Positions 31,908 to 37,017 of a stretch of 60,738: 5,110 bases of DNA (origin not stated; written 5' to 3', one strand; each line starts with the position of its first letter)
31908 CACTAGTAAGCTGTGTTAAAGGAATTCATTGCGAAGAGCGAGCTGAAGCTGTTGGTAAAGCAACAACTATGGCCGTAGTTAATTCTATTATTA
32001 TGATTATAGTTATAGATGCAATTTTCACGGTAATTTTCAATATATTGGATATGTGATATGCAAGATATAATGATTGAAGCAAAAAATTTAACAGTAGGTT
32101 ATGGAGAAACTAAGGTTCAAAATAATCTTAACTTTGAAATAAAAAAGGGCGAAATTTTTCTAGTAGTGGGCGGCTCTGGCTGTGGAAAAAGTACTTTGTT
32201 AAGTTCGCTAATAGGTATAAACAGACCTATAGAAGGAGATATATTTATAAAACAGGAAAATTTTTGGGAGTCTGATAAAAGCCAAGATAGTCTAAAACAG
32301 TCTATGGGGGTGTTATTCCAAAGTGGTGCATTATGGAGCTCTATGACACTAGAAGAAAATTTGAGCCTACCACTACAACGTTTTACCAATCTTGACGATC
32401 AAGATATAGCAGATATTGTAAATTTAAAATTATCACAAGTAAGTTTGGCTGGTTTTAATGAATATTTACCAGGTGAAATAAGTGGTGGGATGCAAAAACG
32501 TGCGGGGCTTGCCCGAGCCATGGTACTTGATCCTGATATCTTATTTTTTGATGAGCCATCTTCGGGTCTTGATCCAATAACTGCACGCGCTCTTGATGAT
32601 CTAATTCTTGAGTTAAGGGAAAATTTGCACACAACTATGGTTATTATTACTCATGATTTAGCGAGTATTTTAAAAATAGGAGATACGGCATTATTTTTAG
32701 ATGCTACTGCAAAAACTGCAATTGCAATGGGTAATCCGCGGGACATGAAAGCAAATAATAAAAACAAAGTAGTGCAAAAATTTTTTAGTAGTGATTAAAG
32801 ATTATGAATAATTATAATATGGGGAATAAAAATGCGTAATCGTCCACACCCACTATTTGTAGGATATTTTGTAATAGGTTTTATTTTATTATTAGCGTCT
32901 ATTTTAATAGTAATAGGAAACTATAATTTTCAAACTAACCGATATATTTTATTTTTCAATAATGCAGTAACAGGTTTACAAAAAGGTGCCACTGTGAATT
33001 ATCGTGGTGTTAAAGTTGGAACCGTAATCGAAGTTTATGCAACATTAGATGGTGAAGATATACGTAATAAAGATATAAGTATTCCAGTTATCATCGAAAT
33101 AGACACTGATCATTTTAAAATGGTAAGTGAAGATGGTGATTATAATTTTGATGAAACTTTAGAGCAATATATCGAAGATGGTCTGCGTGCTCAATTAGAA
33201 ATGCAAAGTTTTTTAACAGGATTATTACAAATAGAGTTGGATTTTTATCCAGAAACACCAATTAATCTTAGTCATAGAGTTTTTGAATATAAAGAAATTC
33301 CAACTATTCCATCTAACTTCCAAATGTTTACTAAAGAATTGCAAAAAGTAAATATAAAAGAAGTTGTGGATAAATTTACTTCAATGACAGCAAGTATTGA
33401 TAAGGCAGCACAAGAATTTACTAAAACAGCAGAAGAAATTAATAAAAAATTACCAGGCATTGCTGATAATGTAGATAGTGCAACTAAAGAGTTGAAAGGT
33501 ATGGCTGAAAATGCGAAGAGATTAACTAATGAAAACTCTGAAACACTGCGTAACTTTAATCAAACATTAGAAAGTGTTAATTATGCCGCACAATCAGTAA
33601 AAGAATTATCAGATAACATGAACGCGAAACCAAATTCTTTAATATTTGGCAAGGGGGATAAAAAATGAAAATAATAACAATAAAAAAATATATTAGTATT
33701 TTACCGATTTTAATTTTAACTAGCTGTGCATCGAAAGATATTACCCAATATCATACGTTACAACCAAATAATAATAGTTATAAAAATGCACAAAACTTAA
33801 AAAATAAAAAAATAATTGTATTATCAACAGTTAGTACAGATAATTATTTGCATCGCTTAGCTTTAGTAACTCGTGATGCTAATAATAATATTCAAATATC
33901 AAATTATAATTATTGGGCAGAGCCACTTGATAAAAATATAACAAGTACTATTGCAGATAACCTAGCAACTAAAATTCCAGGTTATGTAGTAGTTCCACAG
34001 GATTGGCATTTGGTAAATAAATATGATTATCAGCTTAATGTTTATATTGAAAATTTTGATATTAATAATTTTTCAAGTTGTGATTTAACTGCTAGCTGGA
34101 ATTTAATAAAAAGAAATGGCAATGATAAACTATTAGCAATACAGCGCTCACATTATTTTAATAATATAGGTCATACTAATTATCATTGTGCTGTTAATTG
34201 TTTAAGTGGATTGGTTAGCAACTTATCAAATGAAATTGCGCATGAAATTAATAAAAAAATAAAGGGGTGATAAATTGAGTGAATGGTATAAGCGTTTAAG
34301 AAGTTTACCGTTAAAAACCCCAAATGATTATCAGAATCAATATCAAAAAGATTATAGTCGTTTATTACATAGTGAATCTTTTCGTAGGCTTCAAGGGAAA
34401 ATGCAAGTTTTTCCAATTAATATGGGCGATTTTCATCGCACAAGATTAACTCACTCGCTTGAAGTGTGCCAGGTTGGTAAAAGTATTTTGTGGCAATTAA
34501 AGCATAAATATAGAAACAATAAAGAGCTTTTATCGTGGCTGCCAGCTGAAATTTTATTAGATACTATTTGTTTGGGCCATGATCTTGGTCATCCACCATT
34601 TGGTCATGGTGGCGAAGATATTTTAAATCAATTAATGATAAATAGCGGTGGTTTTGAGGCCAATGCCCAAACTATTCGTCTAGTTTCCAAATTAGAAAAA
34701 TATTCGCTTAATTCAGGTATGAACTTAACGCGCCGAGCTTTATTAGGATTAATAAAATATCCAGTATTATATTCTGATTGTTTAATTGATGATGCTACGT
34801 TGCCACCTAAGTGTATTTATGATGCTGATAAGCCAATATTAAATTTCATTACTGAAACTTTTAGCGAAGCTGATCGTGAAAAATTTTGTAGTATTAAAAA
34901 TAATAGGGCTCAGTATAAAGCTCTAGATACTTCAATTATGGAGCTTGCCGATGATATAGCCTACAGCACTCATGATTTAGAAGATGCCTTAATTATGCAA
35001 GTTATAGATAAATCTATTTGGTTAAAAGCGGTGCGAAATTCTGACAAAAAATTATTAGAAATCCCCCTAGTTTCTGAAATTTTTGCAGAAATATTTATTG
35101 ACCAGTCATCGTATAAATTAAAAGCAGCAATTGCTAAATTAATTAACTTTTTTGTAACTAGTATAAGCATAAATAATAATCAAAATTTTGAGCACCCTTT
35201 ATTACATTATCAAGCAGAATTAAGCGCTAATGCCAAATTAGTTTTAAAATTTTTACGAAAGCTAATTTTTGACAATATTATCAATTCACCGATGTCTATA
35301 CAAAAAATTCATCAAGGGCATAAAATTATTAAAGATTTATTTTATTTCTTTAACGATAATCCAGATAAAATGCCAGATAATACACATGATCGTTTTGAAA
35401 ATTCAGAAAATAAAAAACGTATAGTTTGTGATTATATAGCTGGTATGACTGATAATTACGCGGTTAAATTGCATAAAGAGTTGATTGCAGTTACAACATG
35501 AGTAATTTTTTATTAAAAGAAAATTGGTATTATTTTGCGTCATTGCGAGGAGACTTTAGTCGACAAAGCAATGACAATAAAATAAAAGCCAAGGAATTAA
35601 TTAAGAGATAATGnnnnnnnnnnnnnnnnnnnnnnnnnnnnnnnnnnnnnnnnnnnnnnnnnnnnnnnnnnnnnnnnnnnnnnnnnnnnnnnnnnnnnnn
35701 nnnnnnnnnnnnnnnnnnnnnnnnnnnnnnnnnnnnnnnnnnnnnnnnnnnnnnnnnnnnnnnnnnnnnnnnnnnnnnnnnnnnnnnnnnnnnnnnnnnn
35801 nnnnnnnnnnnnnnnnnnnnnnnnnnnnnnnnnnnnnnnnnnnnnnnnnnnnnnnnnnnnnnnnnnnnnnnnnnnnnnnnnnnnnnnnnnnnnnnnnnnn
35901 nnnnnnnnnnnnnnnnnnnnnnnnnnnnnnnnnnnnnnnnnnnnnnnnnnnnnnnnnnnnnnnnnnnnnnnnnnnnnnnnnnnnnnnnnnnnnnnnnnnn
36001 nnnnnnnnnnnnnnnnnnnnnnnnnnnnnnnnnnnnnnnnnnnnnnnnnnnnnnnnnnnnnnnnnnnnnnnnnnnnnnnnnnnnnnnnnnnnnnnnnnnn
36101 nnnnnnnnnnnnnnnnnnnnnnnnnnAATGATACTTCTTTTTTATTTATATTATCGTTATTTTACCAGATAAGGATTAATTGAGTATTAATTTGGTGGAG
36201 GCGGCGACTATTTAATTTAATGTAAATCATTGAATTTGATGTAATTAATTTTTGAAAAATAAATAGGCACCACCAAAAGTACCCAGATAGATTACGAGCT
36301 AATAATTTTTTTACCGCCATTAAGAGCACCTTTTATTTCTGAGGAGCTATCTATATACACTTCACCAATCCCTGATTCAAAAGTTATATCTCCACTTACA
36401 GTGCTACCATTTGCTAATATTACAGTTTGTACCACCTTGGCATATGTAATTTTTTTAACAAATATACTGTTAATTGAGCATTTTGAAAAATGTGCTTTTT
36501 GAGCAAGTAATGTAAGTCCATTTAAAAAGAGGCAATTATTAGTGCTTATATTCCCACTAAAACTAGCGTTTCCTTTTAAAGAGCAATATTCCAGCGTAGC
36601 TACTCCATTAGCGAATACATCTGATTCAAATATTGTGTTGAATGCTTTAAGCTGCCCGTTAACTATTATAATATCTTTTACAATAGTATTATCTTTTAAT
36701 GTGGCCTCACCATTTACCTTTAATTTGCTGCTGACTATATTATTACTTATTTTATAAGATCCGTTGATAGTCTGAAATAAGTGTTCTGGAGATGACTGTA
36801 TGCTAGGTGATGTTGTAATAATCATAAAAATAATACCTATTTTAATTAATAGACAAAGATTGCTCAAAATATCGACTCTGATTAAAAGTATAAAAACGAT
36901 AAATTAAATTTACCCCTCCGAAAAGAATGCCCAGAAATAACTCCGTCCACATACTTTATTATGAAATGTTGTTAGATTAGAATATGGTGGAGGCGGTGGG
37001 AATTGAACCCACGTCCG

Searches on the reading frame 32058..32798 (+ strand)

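Call 41: search_protein_families(library=pfam, proteins=[window:32058-32798:+], max_evalue=0.00001)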
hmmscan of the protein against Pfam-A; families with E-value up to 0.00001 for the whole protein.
window:32058-32798:+ (246 aa): 2 families
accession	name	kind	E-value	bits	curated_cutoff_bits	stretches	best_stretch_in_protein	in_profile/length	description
PF00005.33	ABC_tran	-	3.8e-29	102.5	25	1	22-168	2-136/137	ABC transporter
PF13304.12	AAA_21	-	7.1e-06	26.7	27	0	117-201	182-300/304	AAA domain, putative AbiEii toxin, Type IV TA system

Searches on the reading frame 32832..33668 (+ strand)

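Call 41: search_protein_families(library=pfam, proteins=[window:32832-33668:+], max_evalue=0.00001)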
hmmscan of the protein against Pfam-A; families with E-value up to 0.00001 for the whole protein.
window:32832-33668:+ (278 aa): 1 family
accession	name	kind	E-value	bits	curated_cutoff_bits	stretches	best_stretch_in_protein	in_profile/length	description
PF02470.25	MlaD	-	8.4e-10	39.2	25.1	1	35-138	2-80/81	MlaD protein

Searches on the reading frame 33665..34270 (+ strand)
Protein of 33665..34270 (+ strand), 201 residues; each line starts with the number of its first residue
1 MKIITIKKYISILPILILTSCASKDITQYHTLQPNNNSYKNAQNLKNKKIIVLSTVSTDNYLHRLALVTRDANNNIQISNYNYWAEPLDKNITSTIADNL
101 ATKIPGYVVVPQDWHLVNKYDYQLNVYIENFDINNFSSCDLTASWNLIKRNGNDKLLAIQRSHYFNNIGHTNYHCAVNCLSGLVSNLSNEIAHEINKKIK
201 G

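Call 41: search_protein_families(library=pfam, proteins=[window:33665-34270:+], max_evalue=0.00001)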
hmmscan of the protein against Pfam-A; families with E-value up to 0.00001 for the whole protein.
window:33665-34270:+ (201 aa): 1 family
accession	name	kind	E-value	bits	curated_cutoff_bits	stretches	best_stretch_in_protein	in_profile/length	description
PF03886.18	ABC_trans_aux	-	1.2e-27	96.9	26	1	39-192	9-161/161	ABC-type transport auxiliary lipoprotein component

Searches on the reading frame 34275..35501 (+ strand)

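Call 55: search_protein_families(library=ncbifam, proteins=[window:34275-35501:+], max_evalue=1e-8)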
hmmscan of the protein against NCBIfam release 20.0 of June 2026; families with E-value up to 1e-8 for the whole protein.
window:34275-35501:+ (408 aa): 11 families
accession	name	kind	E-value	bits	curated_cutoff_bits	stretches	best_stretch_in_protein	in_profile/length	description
NF041026.1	antiphage_dGTPase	exception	1.5e-134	449.3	400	1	12-403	8-424/425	anti-phage deoxyguanosine triphosphatase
NF003701.1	PRK05318.1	subfamily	1.8e-134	448.8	383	1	4-403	1-426/426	anti-phage deoxyguanosine triphosphatase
TIGR01353.1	dGTP_triPase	subfamily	1.8e-101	340.5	152.35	1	20-404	2-388/389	dGTP triphosphohydrolase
NF002829.0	PRK03007.1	equivalog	1.1e-64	218.9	385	1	12-249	22-235/425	deoxyguanosinetriphosphate triphosphohydrolase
NF002326.0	PRK01286.1-1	equivalog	2.2e-60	205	390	2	15-162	27-162/379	deoxyguanosinetriphosphate triphosphohydrolase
NF002327.0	PRK01286.1-2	equivalog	3.9e-60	203.7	393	2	15-163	34-165/345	deoxyguanosinetriphosphate triphosphohydrolase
NF002205.0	PRK01096.1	equivalog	5.1e-58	197.2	439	1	15-406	20-441/444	deoxyguanosinetriphosphate triphosphohydrolase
NF002328.0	PRK01286.1-3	equivalog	1.9e-56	191.8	467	1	18-406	36-399/404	deoxyguanosinetriphosphate triphosphohydrolase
NF002329.0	PRK01286.1-4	equivalog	7.6e-48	163.5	494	2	17-181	35-181/342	deoxyguanosinetriphosphate triphosphohydrolase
NF002330.0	PRK01286.1-5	equivalog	5.3e-45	154.2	511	2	14-162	19-155/384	deoxyguanosinetriphosphate triphosphohydrolase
NF003429.0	PRK04926.1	equivalog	2.6e-43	148.6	405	2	14-120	23-135/500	dGTPase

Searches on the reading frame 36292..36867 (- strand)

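Call 55: search_protein_families(library=ncbifam, proteins=[window:36292-36867:-], max_evalue=1e-8)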
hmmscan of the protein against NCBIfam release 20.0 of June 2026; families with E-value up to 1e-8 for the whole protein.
window:36292-36867:- (191 aa): 0 families

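Call 77: search_protein_families(library=pfam, proteins=[window:36292-36867:-], max_evalue=0.001)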
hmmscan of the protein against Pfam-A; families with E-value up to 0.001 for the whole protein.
window:36292-36867:- (191 aa): 1 family
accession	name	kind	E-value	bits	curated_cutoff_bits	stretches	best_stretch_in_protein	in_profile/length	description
PF11133.13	Phage_head_fibr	-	0.00057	19.8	24.6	1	31-113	135-217/277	Head fiber protein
